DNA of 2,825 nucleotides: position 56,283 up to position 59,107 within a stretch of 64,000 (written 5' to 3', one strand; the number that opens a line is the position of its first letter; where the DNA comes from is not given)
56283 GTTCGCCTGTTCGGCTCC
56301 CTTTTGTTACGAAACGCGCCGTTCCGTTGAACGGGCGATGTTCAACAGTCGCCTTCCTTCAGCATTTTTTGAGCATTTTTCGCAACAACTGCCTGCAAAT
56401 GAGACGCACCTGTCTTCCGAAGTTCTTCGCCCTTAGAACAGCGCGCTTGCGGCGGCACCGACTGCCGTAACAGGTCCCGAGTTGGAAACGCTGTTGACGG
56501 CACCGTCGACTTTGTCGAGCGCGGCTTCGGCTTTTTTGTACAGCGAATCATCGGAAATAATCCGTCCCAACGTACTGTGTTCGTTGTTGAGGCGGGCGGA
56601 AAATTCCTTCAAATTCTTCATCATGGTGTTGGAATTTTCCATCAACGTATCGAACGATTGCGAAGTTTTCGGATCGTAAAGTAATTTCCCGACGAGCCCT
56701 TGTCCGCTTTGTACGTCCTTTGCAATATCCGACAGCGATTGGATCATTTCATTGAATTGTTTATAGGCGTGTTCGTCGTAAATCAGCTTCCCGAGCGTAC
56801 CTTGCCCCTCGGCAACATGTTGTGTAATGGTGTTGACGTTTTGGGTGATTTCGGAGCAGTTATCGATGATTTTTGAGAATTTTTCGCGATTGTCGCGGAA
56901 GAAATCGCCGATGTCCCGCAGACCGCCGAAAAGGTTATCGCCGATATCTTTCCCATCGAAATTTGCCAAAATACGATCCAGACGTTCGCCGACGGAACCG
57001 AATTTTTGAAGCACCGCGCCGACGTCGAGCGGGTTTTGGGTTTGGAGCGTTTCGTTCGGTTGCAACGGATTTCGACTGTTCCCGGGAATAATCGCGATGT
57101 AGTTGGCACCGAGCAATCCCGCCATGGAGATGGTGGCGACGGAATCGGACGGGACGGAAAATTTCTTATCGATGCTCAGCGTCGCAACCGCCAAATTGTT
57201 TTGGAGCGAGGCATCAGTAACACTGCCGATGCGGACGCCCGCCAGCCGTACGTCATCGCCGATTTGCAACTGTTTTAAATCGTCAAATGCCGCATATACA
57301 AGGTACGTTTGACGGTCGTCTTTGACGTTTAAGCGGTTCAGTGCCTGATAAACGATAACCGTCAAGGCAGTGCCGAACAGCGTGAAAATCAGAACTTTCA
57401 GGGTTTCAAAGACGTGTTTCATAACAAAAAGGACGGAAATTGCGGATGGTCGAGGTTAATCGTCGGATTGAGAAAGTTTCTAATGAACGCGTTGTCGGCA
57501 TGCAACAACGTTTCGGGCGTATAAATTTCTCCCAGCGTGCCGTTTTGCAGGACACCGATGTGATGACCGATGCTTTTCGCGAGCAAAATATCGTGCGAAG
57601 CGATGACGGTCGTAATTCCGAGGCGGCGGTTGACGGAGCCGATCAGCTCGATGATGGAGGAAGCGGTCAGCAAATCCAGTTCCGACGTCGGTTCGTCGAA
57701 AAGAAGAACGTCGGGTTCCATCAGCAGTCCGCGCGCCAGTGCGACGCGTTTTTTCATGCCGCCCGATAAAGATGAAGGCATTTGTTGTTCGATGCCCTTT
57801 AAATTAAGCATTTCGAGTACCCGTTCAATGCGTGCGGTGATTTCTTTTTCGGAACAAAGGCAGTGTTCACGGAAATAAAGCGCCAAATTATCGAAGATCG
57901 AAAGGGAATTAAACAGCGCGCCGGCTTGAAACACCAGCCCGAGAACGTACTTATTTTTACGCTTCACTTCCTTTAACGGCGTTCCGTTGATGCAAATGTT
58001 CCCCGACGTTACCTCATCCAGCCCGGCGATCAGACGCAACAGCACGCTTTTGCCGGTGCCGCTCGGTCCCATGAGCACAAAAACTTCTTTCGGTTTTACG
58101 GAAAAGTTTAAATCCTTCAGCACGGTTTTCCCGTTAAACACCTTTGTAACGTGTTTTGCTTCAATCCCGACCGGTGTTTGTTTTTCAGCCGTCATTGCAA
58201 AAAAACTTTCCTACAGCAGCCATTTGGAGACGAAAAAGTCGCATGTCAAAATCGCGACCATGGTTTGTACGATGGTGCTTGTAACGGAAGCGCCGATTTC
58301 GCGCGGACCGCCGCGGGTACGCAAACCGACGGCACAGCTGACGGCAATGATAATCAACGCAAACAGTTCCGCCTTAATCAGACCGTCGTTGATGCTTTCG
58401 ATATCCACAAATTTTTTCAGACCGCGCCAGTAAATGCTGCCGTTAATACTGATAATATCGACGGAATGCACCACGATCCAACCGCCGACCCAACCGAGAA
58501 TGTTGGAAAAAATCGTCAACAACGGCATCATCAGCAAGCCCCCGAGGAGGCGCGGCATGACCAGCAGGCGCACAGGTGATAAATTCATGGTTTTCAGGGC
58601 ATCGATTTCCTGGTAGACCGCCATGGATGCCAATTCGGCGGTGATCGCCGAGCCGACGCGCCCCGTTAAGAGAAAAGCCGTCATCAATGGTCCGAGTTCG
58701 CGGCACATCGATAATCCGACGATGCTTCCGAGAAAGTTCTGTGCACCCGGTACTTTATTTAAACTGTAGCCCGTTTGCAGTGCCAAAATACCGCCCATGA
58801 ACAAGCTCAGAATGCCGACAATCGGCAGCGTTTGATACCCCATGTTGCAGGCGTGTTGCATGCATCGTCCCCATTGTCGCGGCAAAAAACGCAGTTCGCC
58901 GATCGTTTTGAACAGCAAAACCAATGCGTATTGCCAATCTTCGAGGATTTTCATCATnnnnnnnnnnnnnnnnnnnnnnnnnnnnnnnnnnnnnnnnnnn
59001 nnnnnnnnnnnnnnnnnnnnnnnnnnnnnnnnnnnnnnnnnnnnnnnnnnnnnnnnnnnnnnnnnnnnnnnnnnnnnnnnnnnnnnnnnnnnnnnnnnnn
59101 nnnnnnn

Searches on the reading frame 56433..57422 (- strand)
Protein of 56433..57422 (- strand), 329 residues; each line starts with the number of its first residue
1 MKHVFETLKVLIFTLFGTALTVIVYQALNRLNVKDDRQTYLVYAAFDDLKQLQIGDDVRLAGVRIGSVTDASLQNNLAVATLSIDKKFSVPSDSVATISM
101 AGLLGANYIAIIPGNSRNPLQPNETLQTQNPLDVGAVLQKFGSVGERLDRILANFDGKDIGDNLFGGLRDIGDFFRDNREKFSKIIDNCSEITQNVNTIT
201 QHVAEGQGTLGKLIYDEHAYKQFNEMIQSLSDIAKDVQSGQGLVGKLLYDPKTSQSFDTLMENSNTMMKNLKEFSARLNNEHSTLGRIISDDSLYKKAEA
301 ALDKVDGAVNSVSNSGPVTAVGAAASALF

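Call 77: search_protein_families(library=pfam, proteins=[window:56433-57422:-], max_evalue=0.01)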
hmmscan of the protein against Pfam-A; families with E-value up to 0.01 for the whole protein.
window:56433-57422:- (329 aa): 1 family
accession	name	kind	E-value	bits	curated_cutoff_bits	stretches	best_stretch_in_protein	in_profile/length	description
PF02470.25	MlaD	-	1.6e-18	67.2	25.1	1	39-114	2-81/81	MlaD protein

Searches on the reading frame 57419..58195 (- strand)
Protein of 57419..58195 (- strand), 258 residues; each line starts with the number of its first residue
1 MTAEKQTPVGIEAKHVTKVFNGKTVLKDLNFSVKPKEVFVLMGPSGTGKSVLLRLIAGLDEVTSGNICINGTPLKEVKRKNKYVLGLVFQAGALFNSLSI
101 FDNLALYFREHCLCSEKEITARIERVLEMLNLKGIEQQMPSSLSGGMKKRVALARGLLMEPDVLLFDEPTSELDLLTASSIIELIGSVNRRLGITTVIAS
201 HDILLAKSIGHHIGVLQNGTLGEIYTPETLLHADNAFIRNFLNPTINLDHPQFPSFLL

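Call 77: search_protein_families(library=pfam, proteins=[window:57419-58195:-], max_evalue=0.01)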
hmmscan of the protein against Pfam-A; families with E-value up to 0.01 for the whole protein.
window:57419-58195:- (258 aa): 5 families
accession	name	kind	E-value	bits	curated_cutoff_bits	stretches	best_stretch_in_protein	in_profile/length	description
PF00005.33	ABC_tran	-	8.8e-34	117.5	25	1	26-171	1-137/137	ABC transporter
PF13304.12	AAA_21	-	1.3e-08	35.7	27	1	140-205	235-302/304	AAA domain, putative AbiEii toxin, Type IV TA system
PF03215.21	Rad17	-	0.00025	21.5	23.8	1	13-106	22-114/186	Rad17 P-loop domain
PF03193.22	RsgA_GTPase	-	0.0014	18.9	30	1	23-66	94-136/174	RsgA GTPase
PF13401.12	AAA_22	-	0.0039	17.9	27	1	36-76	5-33/130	AAA domain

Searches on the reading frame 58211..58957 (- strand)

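Call 77: search_protein_families(library=pfam, proteins=[window:58211-58957:-], max_evalue=0.01)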
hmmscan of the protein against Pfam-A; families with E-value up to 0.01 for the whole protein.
window:58211-58957:- (248 aa): 1 family
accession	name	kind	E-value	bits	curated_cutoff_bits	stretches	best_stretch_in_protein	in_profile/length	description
PF02405.21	MlaE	-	8.2e-67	225.3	22.5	1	33-244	2-210/212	Permease MlaE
